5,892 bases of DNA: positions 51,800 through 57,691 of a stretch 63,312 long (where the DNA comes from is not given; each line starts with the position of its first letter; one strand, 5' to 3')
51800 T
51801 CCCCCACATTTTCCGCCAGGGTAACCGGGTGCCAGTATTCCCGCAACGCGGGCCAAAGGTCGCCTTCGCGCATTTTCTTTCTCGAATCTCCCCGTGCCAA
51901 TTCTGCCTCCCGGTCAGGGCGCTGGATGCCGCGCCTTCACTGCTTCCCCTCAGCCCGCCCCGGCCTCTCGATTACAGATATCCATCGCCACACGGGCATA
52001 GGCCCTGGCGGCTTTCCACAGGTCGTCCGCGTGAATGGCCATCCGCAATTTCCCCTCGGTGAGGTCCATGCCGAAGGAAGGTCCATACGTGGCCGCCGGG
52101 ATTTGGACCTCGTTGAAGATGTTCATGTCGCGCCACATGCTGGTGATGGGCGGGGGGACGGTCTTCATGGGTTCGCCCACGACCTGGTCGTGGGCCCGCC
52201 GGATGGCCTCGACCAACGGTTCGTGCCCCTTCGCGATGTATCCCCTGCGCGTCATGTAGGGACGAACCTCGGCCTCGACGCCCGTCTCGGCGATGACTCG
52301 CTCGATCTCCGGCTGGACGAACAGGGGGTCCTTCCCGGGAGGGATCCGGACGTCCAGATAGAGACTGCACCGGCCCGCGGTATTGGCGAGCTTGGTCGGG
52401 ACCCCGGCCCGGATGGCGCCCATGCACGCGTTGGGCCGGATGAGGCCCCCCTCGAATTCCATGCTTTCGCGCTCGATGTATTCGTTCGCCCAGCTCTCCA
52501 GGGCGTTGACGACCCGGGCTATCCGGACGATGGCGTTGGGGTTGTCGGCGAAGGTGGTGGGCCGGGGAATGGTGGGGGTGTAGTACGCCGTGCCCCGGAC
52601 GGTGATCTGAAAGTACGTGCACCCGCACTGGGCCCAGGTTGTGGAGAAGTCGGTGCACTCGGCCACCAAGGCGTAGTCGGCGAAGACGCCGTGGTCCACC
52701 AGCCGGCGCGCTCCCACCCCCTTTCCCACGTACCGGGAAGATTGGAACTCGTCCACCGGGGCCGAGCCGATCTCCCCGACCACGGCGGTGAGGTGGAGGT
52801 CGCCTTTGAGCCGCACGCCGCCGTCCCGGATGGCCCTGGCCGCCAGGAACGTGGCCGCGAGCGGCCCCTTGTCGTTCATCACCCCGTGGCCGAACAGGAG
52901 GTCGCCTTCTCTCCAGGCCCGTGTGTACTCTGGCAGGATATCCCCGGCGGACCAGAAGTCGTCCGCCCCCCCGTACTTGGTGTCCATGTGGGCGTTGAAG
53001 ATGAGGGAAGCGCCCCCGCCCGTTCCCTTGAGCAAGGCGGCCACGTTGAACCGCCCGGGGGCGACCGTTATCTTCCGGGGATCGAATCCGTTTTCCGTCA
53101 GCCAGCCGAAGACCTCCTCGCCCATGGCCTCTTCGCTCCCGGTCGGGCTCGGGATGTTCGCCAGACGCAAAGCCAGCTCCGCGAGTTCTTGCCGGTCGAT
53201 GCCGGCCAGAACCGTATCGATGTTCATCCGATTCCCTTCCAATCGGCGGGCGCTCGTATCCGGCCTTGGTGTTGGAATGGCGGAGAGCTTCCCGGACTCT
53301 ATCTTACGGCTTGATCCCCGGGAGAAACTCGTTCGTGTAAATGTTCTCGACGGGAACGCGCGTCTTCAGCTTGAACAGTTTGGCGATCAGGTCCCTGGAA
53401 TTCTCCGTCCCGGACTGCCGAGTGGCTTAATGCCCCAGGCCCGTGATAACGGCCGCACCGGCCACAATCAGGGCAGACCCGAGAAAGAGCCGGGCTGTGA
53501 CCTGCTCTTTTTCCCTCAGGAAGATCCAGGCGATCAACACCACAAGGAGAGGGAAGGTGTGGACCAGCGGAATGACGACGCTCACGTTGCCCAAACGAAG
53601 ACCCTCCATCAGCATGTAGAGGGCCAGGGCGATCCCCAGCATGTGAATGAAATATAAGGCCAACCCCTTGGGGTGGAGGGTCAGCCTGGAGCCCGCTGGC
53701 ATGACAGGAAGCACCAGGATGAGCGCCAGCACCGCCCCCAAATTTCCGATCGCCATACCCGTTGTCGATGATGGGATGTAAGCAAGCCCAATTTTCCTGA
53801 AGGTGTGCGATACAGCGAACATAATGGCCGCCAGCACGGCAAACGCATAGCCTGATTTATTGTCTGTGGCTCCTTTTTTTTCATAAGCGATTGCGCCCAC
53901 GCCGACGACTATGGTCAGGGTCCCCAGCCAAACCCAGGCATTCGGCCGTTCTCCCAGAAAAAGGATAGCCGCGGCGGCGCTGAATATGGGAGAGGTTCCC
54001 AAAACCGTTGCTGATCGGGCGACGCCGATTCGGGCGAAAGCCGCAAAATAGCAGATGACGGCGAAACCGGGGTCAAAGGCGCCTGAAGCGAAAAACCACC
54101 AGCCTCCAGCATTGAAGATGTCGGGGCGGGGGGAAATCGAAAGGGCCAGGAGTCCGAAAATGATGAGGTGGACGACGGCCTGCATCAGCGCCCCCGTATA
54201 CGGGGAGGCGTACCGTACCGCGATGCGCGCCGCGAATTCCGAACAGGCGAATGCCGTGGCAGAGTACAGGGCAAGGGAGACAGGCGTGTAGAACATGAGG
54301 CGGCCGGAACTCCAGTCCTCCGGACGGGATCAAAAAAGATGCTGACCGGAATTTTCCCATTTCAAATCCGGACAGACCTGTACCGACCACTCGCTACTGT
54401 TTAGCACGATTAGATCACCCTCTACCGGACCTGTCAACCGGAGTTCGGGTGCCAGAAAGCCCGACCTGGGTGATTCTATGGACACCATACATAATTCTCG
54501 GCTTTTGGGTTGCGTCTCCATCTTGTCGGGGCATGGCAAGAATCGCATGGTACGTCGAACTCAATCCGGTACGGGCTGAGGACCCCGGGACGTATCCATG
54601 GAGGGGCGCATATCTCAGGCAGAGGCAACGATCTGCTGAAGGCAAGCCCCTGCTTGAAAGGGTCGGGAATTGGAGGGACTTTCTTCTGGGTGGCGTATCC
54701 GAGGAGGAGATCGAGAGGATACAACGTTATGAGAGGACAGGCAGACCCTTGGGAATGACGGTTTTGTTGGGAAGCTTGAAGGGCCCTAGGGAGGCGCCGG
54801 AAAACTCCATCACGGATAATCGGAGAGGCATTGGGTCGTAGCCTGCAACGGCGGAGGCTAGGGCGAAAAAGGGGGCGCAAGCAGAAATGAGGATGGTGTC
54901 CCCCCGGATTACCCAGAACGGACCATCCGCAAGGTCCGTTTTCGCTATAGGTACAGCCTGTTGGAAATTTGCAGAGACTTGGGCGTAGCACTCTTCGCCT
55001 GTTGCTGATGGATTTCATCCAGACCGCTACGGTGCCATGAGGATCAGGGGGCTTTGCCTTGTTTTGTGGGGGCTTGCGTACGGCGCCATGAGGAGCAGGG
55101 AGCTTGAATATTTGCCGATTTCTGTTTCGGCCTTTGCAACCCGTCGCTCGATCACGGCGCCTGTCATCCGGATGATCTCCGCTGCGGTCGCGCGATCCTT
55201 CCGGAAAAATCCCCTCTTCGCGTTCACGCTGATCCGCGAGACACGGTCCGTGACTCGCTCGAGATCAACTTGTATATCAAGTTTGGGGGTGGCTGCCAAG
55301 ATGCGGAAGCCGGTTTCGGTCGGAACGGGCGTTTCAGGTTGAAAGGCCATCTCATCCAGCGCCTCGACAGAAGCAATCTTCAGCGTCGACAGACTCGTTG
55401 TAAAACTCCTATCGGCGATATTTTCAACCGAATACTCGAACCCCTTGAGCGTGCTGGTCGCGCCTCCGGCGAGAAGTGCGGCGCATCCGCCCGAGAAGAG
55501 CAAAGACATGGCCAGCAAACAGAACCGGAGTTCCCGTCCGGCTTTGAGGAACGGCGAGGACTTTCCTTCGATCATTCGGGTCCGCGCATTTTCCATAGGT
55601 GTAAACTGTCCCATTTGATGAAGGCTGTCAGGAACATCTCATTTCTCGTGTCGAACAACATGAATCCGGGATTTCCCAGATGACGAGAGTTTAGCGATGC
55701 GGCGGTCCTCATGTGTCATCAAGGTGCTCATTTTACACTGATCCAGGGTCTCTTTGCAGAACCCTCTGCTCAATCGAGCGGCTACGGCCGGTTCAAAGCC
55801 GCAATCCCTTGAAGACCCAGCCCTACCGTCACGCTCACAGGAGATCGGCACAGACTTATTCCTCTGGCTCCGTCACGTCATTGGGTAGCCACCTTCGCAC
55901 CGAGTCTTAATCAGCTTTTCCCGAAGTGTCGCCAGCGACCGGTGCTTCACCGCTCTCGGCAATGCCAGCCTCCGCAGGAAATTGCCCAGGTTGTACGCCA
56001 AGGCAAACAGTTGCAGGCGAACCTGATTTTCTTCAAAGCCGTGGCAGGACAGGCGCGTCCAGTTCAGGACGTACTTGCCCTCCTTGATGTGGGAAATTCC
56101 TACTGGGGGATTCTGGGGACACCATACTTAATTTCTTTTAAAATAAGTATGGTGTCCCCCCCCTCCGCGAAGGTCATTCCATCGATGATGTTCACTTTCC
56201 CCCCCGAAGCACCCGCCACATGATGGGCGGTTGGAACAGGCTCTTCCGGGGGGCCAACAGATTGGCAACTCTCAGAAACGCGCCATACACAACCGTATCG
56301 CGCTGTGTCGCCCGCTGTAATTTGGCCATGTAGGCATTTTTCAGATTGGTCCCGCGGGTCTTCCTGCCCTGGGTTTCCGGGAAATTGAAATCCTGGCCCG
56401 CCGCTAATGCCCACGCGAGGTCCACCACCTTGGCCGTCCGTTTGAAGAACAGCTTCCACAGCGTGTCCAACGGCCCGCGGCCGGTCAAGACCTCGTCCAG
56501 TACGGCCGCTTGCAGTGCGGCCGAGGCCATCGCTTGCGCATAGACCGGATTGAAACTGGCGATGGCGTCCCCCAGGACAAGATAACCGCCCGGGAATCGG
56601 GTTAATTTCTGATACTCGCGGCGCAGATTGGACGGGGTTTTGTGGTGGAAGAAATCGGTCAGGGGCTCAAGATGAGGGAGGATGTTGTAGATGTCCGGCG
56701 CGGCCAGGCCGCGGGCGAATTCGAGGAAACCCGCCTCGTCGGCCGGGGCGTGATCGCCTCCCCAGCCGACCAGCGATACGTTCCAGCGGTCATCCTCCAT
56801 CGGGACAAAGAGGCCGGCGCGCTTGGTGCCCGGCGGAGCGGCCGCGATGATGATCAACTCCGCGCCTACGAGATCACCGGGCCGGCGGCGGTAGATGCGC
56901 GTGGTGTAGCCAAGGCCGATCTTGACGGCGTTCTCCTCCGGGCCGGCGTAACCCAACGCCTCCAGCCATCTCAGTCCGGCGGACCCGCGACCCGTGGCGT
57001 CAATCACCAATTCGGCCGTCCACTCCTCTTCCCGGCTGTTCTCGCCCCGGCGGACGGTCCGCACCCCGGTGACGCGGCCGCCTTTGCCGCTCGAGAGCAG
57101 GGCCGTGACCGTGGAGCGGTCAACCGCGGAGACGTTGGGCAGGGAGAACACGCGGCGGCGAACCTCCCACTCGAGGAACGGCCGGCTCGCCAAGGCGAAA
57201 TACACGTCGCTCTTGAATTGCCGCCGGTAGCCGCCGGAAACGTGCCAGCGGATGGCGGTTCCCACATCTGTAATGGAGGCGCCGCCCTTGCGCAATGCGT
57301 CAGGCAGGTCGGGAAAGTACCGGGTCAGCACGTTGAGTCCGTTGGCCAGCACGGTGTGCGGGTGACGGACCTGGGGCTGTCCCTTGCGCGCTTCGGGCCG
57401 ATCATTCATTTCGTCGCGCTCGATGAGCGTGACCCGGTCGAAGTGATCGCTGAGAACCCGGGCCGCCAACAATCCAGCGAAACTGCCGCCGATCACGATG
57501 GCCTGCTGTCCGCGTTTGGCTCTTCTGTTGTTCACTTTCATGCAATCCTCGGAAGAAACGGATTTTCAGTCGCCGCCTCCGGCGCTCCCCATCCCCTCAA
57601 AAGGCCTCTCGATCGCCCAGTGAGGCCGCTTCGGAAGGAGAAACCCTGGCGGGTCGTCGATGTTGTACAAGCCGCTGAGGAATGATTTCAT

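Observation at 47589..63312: Mosaic oxidative/decarboxylative gene island: candidate non-canonical (hetero)aromatic carboxylate catabolic pathway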

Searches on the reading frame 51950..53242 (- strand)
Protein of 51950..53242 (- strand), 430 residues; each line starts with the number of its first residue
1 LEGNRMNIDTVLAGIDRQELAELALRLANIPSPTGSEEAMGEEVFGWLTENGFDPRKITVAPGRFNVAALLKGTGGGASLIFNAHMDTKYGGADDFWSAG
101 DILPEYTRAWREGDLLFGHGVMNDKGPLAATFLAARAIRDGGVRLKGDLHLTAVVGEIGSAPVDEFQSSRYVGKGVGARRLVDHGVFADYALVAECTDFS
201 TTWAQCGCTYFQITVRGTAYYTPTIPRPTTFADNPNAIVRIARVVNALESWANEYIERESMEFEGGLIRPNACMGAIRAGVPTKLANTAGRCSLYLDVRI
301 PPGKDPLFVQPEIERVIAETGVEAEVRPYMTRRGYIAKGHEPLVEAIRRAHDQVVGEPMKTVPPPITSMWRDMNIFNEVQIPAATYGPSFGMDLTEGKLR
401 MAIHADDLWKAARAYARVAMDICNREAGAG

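Call 4: search_protein_families(library=pfam, proteins=[window:51950-53242:-], max_evalue=0.001)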
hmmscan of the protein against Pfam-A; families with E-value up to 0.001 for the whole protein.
window:51950-53242:- (430 aa): 2 families
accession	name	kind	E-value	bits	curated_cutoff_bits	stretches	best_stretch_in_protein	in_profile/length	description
PF01546.33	Peptidase_M20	-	1.4e-15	58.2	24.6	1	81-420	1-205/206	Peptidase family M20/M25/M40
PF07687.19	M20_dimer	-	0.00025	21.4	21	1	233-323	25-105/107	Peptidase dimerisation domain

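Call 5: search_protein_families(library=ncbifam, proteins=[window:51950-53242:-], max_evalue=0.01)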
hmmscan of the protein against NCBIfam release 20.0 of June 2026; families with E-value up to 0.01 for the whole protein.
window:51950-53242:- (430 aa): 29 families (the best 25 are shown)
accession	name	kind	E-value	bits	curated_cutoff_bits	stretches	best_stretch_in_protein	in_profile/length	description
TIGR01910.1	DapE-ArgE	subfamily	6.8e-33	114.4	217.6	1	23-389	3-350/373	ArgE/DapE family deacylase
NF005306.0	PRK06837.1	subfamily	7.9e-23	80.9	376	1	64-390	83-392/427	ArgE/DapE family deacylase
NF006370.0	PRK08596.1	equivalog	3.3e-18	65.4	412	1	19-319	18-304/425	acetylornithine deacetylase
NF005373.0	PRK06915.1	equivalog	1.6e-17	63.6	428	1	65-424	81-419/422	peptidase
NF009555.0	PRK13004.1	equivalog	4.1e-13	49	321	1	17-333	14-295/399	YgeY family selenium metabolism-linked hydrolase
TIGR01892.1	AcOrn-deacetyl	equivalog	7.9e-13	48.2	297.7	1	44-351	24-308/365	acetylornithine deacetylase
TIGR03526.1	selenium_YgeY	hypoth_equivalog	1.3e-11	44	321.5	1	17-330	12-290/395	YgeY family selenium metabolism-linked hydrolase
NF006400.0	PRK08651.1-3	equivalog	3.3e-11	42.6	374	1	74-418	80-402/410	succinyl-diaminopimelate desuccinylase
NF003367.0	PRK04443.1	equivalog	4.9e-11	42.6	363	2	18-147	7-109/349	[LysW]-lysine hydrolase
NF006365.0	PRK08588.1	subfamily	1.3e-10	41.2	289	1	23-362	12-324/383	succinyl-diaminopimelate desuccinylase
NF006399.0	PRK08651.1-2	equivalog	2.5e-09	36.7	381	1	18-253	4-218/405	succinyl-diaminopimelate desuccinylase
TIGR01900.1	dapE-gram_pos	equivalog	4e-09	35.8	304.2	1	18-388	3-321/351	succinyl-diaminopimelate desuccinylase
NF001747.0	PRK00466.1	equivalog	1e-07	31.1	288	1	101-157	70-122/346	N-acetyl-lysine deacetylase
NF009558.0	PRK13013.1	equivalog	3.5e-07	29.2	428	1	64-157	73-159/429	acetylornithine deacetylase/succinyl-diaminopimelate desuccinylase family protein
TIGR01902.1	dapE-lys-deAc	subfamily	5.3e-06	25.9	163.1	0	28-157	7-115/340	N-acetyl-ornithine/N-acetyl-lysine deacetylase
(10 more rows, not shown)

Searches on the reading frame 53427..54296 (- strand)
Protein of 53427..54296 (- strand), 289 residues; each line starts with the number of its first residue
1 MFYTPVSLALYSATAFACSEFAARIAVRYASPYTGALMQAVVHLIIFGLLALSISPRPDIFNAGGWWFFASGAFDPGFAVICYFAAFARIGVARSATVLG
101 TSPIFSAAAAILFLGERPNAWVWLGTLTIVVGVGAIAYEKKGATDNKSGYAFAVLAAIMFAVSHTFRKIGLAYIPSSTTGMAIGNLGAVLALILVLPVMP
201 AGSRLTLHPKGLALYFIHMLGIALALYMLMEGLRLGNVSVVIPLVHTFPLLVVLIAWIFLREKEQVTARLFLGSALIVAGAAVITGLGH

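Call 4: search_protein_families(library=pfam, proteins=[window:53427-54296:-], max_evalue=0.001)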
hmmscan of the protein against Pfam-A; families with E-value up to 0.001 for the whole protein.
window:53427-54296:- (289 aa): 2 families
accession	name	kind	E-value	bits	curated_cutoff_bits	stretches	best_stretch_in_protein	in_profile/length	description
PF00892.27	EamA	-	1e-30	107.2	28.2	2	6-136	4-133/135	EamA-like transporter family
PF03151.22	TPT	-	7.5e-11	42.4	30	1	30-215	29-212/291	Triose-phosphate Transporter family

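Call 5: search_protein_families(library=ncbifam, proteins=[window:53427-54296:-], max_evalue=0.01)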
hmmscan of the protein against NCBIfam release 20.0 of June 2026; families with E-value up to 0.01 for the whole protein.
window:53427-54296:- (289 aa): 4 families
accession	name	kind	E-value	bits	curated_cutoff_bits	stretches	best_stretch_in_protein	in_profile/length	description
TIGR00950.1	2A78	equivalog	1.3e-11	44.5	230.2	1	29-280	10-262/264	carboxylate/amino acid/amine transporter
TIGR03340.1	phn_DUF6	hypoth_equivalog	2.4e-09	37.3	288.15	1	80-283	77-280/281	phosphonate utilization associated putative membrane protein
TIGR00817.1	tpt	subfamily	4.6e-06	26.3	317.9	1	86-199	85-194/302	Tpt phosphate/phosphoenolpyruvate translocator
NF000067.2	SMR_qac_FL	exception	0.007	16.9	205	0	219-287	37-104/110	quaternary ammonium compound efflux SMR transporter QacL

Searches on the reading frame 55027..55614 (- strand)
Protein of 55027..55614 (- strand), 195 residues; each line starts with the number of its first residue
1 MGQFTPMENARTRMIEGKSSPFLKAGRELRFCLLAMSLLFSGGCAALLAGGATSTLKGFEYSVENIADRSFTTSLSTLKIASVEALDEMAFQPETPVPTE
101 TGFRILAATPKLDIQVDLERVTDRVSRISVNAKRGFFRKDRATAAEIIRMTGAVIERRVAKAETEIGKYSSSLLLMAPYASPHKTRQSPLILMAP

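Call 57: search_protein_families(library=pfam, proteins=[window:55027-55614:-], max_evalue=0.1)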
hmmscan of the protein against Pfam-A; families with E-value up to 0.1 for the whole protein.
window:55027-55614:- (195 aa): 1 family
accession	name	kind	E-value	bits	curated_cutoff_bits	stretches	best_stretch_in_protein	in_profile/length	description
PF12092.13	DUF3568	-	0.011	16.3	23.2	1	32-130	6-103/124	Protein of unknown function (DUF3568)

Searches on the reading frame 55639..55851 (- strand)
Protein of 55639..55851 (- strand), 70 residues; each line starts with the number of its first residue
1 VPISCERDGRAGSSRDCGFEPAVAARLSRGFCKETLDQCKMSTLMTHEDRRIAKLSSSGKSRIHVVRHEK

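Call 57: search_protein_families(library=pfam, proteins=[window:55639-55851:-], max_evalue=0.1)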
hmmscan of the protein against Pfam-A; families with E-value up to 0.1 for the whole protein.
window:55639-55851:- (70 aa): 1 family
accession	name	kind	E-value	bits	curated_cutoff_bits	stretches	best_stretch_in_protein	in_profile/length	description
PF01707.22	Peptidase_C9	-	0.079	13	25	1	9-58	123-170/202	Peptidase family C9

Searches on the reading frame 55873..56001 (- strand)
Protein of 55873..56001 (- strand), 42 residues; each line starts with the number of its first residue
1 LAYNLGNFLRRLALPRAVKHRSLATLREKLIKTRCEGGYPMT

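Call 57: search_protein_families(library=pfam, proteins=[window:55873-56001:-], max_evalue=0.1)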
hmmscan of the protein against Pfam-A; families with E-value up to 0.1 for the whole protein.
window:55873-56001:- (42 aa): 1 family
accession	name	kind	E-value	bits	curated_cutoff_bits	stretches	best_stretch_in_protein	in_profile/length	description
PF13701.12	DDE_Tnp_1_4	-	0.00021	20.1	34.7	1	1-32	365-397/435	Transposase DDE domain group 1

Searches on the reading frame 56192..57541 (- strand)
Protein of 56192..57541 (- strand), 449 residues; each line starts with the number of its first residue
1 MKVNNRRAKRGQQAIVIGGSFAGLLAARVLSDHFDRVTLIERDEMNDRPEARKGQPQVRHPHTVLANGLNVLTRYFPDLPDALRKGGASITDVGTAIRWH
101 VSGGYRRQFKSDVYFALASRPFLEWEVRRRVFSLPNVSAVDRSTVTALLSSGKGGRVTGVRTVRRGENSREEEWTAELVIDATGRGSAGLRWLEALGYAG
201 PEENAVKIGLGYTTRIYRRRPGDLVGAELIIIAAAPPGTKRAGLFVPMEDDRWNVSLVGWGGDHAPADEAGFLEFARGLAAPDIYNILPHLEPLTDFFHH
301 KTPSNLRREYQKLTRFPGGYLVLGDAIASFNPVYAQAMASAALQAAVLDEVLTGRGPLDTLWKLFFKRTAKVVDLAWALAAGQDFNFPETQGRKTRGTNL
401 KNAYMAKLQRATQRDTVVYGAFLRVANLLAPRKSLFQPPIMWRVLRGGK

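Call 4: search_protein_families(library=pfam, proteins=[window:56192-57541:-], max_evalue=0.001)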
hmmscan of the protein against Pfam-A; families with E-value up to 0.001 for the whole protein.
window:56192-57541:- (449 aa): 2 families
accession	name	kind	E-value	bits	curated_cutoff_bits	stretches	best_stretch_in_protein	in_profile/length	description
PF01266.30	DAO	-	6.5e-05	23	27.9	0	14-44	2-33/353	FAD dependent oxidoreductase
PF12831.13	FAD_oxidored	-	0.00096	19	27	0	15-187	3-148/416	FAD dependent oxidoreductase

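Call 5: search_protein_families(library=ncbifam, proteins=[window:56192-57541:-], max_evalue=0.01)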
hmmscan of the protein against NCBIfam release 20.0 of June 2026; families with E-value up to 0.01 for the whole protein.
window:56192-57541:- (449 aa): 4 families
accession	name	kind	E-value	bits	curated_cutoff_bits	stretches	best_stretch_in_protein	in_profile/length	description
NF005313.0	PRK06847.1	subfamily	4.7e-05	22.5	372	0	322-371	286-335/375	hypothetical protein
NF005566.0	PRK07236.1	subfamily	0.00013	21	333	1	9-43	4-38/386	hypothetical protein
NF041080.1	DGGGPL_reductase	equivalog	0.00057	18.9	580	0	153-187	124-157/447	digeranylgeranylglycerophospholipid reductase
NF045599.1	bili_reduct_long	exception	0.0053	15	750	1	7-44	377-414/641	bilirubin reductase, long form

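Call 15: search_solved_structures(query=window:56192-57541:-, max_evalue=1)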
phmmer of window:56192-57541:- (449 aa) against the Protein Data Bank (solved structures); distinct sequences matched with E-value up to 1: 20.
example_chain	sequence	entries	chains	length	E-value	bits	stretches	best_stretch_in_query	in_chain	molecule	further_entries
23zr_A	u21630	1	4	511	1.5e-65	224.8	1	9-389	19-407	MonCI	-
8up4_A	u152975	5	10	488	2.1e-65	224.4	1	6-447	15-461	Flavin-dependent monooxygenase Lsd18 | Putative epoxidase LasC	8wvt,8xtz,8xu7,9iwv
23zv_A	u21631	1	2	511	3.9e-65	223.5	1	9-389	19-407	MonCI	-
8wvb_A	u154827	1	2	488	5.1e-65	223.1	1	6-447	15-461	Putative epoxidase LasC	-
24bg_A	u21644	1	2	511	5.9e-65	222.9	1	9-389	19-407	MonCI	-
9udb_A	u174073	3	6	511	6.5e-65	222.7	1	9-389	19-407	MonCI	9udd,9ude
8t3p_A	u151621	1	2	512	6.5e-65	222.7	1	9-389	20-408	MonCI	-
24ci_A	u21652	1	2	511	7e-65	222.6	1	9-389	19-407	MonCI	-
8wvf_A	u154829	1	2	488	3.2e-64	220.4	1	6-447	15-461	Putative epoxidase LasC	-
5x6p_A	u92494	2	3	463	0.067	15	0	282-354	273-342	Kynurenine 3-monooxygenase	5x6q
5fn0_A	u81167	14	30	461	0.071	15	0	282-353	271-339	KYNURENINE 3-MONOOXYGENASE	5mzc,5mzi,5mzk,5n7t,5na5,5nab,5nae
6fox_A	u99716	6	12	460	0.074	14.9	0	282-353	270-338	Kynurenine 3-monooxygenase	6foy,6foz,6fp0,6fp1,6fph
5y66_A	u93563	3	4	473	0.08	14.8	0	282-352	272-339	Kynurenine 3-monooxygenase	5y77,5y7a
9run_A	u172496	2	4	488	0.45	12.3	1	6-44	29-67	Tetrapodal ancestor of L-amino acid oxidase: Q225H-W377I double mutant | Tetrapodal ancestor of L-amino acid oxidases: W377I mutant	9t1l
9qs1_A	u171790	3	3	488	0.45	12.3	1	6-44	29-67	Tetrapodal ancestor of L-amino acis oxidases | Tetrapodal ancestor of L-amino acid oxidases | Tetrapodal ancestor of L-amino acid oxidases co-crystallised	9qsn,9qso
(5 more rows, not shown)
